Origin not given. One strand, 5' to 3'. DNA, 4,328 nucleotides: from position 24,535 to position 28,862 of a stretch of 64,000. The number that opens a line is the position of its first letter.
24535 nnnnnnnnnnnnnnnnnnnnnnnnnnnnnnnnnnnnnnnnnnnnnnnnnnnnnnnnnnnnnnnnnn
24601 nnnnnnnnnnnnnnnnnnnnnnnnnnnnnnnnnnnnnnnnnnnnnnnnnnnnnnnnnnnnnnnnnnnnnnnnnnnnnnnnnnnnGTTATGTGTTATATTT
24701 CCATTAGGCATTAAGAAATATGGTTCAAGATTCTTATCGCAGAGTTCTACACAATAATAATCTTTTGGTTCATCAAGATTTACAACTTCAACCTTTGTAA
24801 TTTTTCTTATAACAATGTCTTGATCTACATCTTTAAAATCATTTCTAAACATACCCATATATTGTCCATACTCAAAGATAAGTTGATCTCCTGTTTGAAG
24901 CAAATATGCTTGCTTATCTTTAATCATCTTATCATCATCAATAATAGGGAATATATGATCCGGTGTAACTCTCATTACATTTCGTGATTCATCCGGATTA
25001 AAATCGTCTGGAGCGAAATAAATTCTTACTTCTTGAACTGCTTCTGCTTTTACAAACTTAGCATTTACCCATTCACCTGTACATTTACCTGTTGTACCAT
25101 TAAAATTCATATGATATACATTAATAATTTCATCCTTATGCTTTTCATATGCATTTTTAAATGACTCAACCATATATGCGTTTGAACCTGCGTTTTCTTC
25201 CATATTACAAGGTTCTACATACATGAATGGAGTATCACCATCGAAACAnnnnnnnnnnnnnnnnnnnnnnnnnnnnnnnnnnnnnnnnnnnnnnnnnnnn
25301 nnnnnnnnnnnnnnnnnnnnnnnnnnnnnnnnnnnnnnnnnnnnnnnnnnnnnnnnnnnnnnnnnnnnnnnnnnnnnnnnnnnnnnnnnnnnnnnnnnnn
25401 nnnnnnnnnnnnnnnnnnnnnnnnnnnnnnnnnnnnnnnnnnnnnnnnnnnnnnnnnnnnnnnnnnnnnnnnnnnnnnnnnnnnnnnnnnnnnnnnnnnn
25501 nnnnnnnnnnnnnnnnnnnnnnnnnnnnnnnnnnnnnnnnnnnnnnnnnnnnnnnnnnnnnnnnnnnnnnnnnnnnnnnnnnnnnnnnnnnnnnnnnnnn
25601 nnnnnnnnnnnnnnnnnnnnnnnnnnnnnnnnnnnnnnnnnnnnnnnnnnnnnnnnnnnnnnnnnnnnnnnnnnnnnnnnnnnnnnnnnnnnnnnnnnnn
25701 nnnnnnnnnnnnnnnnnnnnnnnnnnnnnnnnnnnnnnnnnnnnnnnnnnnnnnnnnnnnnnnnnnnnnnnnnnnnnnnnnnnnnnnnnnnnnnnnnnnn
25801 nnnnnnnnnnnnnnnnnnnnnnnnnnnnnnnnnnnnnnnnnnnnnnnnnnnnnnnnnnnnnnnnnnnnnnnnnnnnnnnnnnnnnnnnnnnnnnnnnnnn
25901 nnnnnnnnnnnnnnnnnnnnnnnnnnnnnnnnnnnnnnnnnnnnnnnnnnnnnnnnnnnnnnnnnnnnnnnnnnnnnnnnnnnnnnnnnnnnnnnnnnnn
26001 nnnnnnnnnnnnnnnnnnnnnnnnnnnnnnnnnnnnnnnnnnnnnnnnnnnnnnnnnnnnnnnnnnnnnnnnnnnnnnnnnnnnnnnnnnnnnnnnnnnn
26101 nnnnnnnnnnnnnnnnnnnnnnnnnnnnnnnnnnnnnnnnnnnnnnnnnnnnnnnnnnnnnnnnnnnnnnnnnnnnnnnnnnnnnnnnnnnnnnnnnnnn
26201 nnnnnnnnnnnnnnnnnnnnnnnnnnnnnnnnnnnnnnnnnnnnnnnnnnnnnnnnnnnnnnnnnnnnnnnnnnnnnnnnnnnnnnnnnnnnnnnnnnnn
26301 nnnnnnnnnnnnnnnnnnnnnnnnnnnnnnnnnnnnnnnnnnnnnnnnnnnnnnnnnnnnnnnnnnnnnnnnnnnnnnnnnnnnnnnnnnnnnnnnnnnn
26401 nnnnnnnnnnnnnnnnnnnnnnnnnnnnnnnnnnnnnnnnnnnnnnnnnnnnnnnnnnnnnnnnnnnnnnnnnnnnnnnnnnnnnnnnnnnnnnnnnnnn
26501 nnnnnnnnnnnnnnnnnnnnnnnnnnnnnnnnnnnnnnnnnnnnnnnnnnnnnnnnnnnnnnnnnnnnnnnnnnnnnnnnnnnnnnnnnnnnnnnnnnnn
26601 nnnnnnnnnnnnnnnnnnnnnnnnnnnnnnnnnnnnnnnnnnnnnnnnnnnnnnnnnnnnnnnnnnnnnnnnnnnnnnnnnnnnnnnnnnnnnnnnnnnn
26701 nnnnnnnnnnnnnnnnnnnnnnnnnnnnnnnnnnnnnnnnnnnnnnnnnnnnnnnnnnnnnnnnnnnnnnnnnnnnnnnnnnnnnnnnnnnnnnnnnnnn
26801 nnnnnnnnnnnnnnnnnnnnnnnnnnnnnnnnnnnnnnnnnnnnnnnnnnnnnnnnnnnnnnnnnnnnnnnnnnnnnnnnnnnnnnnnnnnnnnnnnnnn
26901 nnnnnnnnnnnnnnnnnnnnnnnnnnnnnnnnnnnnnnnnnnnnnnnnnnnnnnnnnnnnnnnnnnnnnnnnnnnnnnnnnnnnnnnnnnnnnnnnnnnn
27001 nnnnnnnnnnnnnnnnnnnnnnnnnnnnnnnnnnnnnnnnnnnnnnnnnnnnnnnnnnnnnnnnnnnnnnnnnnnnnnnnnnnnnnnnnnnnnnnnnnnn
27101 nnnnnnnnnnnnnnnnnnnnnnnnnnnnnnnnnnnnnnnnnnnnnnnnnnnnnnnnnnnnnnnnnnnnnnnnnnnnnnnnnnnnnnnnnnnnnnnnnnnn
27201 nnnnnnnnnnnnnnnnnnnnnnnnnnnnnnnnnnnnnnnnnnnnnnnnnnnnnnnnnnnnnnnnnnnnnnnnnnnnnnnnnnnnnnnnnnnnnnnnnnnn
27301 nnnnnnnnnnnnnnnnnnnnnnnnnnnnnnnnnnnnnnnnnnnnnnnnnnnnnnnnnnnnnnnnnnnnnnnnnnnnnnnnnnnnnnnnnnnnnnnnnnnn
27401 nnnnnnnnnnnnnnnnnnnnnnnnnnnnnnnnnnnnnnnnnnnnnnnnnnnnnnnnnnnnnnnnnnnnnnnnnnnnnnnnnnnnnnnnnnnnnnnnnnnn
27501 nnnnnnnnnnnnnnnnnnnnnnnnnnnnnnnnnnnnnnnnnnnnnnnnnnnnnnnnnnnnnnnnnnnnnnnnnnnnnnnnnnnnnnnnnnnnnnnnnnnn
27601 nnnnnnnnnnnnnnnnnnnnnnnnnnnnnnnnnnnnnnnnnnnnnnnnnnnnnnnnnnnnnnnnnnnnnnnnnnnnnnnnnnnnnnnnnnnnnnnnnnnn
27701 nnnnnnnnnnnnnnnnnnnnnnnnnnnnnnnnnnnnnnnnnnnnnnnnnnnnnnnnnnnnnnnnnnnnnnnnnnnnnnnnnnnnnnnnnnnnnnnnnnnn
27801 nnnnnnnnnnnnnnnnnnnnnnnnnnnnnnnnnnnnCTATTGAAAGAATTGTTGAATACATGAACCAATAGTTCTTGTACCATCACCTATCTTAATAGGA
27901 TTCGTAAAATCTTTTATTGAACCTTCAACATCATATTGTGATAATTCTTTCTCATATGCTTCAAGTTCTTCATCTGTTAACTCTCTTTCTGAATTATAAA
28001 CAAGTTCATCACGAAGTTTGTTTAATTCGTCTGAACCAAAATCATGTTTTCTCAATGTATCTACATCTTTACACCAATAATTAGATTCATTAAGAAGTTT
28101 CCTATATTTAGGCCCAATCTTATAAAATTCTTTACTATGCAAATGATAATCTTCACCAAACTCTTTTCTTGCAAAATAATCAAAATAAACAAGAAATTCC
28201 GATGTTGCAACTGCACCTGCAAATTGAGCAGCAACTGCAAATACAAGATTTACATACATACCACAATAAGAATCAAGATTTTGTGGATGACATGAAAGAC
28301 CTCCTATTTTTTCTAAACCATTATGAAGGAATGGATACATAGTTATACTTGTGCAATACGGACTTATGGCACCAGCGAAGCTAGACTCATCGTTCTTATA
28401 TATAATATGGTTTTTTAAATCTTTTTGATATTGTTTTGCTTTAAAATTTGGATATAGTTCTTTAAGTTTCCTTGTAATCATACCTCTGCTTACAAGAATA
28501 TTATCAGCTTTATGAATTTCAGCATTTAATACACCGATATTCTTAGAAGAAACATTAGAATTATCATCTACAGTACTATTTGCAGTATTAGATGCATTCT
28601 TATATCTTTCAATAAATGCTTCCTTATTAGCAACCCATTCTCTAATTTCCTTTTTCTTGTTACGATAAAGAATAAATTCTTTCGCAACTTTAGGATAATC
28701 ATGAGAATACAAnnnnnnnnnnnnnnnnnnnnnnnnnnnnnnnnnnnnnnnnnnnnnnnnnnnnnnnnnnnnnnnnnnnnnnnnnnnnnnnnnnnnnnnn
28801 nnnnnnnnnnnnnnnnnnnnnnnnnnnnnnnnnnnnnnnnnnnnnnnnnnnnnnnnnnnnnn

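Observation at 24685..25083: Mini-intein in NrdD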

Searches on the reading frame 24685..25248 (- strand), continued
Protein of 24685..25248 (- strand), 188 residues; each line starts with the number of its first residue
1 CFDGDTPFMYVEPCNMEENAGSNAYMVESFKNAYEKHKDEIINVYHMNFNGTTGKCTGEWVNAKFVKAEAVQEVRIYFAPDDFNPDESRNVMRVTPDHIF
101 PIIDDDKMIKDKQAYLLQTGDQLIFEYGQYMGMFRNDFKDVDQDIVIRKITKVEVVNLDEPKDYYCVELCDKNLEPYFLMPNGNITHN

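Call 66: find_encoding_contigs(protein=P0020, flank=4000, max_places=3)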
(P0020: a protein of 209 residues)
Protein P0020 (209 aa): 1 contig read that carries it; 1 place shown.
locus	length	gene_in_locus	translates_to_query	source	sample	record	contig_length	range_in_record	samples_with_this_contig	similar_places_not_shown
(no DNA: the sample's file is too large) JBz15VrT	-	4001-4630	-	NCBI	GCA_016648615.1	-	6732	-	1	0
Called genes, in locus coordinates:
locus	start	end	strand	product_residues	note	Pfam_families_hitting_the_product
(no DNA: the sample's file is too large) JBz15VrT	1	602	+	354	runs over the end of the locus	PF00145:DNA_methylase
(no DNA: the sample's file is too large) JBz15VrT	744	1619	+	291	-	-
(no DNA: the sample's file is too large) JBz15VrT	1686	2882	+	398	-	PF00575:S1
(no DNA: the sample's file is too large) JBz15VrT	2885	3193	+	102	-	-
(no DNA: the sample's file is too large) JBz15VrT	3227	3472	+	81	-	PF14902:DUF4494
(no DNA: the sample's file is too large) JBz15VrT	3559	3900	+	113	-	-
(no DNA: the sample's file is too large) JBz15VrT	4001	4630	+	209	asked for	-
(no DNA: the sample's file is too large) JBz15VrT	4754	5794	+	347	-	?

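Call 77: find_related_loci(query=A1, collection=viral_contigs, flank=1500)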
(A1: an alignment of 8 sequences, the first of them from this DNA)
Query A1 (188 aa) in viral_contigs; peptide patterns used: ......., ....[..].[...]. (x = any residue, [..] = any of these).
30 stretches matched a pattern; 6 encode a relative of the query (tblastn E <= 1e-3); 6 distinct loci.
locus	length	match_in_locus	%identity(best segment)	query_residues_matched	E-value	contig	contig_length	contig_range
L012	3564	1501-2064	99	1-188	1e-129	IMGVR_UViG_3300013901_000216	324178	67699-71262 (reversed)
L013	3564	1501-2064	99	1-188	1e-129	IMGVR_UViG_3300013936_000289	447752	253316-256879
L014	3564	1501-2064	99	1-188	5e-130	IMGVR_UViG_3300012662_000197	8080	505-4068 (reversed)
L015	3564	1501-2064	82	1-188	3e-111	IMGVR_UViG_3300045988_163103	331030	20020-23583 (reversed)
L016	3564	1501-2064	80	1-188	2e-108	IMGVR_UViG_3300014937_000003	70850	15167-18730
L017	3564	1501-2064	83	1-188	1e-111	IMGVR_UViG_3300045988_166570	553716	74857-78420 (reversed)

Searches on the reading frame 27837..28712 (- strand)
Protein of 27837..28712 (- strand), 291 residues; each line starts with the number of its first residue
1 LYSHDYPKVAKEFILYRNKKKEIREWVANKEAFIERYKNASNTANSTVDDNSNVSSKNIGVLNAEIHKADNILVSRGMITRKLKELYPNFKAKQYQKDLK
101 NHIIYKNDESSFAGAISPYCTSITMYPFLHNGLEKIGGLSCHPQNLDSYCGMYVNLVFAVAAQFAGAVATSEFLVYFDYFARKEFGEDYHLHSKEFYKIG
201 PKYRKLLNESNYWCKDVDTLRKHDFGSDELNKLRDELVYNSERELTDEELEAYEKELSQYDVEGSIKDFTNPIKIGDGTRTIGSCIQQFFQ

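Call 6: search_protein_families(library=ncbifam, proteins=[window:27837-28712:-], max_evalue=0.1)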
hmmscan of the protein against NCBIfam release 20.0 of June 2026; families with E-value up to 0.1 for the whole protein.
window:27837-28712:- (291 aa): 6 families
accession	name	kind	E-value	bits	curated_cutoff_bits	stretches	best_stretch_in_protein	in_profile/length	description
TIGR02827.1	RNR_anaer_Bdell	equivalog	5.2e-53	180.5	568.3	1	26-197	6-174/596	anaerobic ribonucleoside-triphosphate reductase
NF006127.0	PRK08271.1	equivalog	4.6e-50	170.7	545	1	10-195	18-202/631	anaerobic ribonucleoside-triphosphate reductase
NF006126.0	PRK08270.1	equivalog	6e-10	38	548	1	3-184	71-238/684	ribonucleoside triphosphate reductase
TIGR02487.1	NrdD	equivalog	2e-08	33.3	326.35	1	80-189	25-129/581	anaerobic ribonucleoside-triphosphate reductase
NF005497.0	PRK07111.1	equivalog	2.9e-06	25.9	764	1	4-256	75-307/746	anaerobic ribonucleoside triphosphate reductase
NF006358.0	PRK08579.1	equivalog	0.00095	17.4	585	1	79-185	46-146/624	anaerobic ribonucleoside triphosphate reductase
